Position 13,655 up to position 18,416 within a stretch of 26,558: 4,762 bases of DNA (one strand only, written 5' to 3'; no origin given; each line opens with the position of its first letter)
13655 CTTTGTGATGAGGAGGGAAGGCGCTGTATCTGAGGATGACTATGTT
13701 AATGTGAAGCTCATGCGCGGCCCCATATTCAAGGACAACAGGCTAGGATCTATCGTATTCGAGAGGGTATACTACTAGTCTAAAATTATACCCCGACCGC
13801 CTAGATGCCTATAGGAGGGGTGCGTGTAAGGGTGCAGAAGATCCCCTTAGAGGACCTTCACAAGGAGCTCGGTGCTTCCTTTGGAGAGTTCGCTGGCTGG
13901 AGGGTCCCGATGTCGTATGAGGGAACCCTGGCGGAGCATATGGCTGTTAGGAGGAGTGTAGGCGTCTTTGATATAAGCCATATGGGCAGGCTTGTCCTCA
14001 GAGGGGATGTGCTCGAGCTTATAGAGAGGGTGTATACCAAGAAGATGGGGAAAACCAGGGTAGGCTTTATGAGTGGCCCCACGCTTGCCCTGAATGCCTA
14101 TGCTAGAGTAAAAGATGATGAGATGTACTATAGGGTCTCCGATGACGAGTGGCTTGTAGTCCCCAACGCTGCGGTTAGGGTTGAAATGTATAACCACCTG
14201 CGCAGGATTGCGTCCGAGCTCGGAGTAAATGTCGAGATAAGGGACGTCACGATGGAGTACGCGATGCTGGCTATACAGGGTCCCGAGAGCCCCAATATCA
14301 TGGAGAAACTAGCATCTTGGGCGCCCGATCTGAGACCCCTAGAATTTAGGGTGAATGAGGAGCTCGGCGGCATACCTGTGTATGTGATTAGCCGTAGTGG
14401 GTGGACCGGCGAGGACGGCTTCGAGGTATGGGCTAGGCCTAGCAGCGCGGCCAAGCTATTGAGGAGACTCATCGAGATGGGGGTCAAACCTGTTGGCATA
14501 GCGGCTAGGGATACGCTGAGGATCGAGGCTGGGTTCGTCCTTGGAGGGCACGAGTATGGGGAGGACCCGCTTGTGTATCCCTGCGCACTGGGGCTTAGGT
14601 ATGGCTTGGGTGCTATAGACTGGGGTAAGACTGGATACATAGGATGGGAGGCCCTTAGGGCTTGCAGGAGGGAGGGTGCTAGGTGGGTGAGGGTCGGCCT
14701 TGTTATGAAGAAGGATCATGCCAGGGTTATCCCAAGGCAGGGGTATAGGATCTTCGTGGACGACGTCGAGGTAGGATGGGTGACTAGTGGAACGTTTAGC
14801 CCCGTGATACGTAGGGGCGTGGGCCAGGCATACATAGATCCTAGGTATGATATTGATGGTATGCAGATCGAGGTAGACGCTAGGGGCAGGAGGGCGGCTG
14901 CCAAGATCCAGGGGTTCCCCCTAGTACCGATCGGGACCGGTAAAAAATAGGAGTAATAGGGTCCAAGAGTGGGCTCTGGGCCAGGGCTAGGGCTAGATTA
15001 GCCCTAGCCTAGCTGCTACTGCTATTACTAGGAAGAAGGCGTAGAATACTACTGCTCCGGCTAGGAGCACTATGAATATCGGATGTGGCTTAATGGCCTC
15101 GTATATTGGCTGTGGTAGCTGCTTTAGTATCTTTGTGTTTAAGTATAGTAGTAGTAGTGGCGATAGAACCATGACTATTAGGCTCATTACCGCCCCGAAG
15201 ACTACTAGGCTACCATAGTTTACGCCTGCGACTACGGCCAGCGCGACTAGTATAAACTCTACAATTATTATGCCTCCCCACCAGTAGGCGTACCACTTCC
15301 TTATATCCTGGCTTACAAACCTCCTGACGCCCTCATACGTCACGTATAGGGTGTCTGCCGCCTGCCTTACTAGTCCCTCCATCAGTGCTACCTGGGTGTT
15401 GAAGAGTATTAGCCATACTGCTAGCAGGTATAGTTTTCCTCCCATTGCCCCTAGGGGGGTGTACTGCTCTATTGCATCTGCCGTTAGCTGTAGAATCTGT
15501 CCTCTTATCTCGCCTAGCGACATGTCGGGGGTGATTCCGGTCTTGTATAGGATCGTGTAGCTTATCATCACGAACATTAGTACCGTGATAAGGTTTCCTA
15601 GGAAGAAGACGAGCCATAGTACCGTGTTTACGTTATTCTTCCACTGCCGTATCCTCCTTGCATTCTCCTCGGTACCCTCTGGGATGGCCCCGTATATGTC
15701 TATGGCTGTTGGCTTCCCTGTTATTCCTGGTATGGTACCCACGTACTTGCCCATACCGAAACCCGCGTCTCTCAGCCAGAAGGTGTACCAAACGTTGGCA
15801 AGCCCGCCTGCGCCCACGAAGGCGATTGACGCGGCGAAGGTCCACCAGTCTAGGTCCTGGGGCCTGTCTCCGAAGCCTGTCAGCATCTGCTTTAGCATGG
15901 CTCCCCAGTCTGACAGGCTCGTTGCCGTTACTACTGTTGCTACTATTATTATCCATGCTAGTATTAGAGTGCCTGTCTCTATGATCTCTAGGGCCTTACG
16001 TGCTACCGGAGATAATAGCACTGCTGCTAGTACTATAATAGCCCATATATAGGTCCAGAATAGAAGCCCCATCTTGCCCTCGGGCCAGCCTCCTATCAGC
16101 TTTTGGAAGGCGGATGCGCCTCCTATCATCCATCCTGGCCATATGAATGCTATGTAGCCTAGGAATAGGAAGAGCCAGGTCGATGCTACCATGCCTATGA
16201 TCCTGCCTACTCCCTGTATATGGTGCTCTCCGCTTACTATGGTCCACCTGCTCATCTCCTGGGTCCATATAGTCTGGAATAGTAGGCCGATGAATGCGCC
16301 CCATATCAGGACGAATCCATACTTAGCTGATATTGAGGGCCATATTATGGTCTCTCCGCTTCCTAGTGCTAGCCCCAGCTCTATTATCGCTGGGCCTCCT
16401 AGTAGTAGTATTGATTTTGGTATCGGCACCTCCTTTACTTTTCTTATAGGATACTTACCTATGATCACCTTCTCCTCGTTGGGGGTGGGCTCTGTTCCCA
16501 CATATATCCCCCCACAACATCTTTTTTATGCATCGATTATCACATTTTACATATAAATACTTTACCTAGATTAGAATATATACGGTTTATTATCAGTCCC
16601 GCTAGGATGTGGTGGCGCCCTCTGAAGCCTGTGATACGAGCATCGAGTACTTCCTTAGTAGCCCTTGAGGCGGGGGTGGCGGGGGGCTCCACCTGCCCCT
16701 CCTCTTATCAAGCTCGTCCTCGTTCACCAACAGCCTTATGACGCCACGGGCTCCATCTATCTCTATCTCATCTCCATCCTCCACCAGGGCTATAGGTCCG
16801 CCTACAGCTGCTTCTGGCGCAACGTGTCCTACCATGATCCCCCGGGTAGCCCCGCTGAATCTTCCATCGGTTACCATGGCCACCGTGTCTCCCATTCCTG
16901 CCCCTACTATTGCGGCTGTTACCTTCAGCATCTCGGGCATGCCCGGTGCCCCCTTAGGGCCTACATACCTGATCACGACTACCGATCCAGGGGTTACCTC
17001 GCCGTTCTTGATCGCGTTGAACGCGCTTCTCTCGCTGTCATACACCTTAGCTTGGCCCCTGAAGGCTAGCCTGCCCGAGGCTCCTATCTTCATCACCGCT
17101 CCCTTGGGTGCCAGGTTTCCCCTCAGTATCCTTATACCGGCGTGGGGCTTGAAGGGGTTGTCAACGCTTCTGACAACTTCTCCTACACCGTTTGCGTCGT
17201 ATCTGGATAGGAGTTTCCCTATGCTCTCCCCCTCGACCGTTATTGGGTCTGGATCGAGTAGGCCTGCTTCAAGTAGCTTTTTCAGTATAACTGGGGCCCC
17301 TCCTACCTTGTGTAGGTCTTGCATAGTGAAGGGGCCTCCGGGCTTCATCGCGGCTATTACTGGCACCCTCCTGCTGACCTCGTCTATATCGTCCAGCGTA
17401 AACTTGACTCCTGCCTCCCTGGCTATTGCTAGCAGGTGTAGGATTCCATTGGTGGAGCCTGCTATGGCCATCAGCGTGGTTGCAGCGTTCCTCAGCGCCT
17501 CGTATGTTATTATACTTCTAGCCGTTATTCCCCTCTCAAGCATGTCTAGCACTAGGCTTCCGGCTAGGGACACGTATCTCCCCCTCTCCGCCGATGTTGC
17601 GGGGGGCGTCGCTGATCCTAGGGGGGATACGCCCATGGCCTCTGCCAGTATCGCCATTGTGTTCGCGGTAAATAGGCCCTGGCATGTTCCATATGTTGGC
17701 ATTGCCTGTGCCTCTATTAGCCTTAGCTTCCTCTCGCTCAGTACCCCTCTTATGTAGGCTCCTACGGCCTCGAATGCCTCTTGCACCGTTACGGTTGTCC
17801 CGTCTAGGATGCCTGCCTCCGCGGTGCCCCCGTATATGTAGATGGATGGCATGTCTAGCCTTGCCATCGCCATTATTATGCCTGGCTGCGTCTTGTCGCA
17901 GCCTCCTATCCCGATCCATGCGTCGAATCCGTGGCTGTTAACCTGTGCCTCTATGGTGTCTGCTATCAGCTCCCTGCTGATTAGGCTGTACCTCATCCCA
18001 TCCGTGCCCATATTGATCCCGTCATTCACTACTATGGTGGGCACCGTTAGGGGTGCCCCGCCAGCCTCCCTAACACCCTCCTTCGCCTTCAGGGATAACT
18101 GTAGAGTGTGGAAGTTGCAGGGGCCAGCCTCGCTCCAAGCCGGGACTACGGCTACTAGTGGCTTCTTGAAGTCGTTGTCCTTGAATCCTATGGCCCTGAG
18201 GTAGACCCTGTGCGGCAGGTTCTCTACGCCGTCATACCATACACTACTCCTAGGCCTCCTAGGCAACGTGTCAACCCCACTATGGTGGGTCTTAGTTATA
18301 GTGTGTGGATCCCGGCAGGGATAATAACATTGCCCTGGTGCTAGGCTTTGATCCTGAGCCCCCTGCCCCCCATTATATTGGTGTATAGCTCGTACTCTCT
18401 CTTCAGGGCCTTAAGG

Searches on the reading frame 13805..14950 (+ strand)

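Call 13: search_protein_families(library=pfam, proteins=[window:13805-14950:+], max_evalue=0.001)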
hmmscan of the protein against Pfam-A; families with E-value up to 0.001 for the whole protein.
window:13805-14950:+ (381 aa): 2 families
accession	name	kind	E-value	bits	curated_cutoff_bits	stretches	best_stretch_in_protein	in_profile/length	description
PF01571.26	GCV_T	-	5.3e-65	219.6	25.6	1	15-254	1-244/255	Aminomethyltransferase folate-binding domain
PF08669.17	GCV_T_C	-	9.5e-18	64.3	25.9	1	296-373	3-78/80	Glycine cleavage T-protein C-terminal barrel domain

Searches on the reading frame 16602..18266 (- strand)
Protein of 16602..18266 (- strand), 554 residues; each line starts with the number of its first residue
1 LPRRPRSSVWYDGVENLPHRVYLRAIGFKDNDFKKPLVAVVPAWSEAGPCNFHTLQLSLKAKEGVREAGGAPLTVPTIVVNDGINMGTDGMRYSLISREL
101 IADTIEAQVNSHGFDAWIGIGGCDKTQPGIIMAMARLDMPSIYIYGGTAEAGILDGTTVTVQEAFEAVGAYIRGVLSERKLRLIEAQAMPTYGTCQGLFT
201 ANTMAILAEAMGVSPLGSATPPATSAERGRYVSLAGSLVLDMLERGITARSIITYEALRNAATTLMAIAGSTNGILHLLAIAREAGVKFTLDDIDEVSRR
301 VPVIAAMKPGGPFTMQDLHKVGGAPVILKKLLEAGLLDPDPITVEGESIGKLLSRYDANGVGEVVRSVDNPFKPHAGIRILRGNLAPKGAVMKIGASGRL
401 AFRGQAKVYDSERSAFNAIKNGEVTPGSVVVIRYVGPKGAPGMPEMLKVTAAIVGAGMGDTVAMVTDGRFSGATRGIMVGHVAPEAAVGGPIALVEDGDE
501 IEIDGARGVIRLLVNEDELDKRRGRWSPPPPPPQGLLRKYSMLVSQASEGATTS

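Call 13: search_protein_families(library=pfam, proteins=[window:16602-18266:-], max_evalue=0.001)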
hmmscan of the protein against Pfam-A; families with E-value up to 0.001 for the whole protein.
window:16602-18266:- (554 aa): 2 families
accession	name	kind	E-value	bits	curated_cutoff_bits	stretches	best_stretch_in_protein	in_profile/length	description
PF00920.27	ILVD_EDD_N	-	1.1e-115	386.6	27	1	35-350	1-314/316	Dihydroxy-acid/6-phosphogluconate dehydratase N-terminal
PF24877.1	ILV_EDD_C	-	1.4e-73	246.9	27.7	1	363-551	1-191/191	Dihydroxy-acid/6-phosphogluconate dehydratase C-terminal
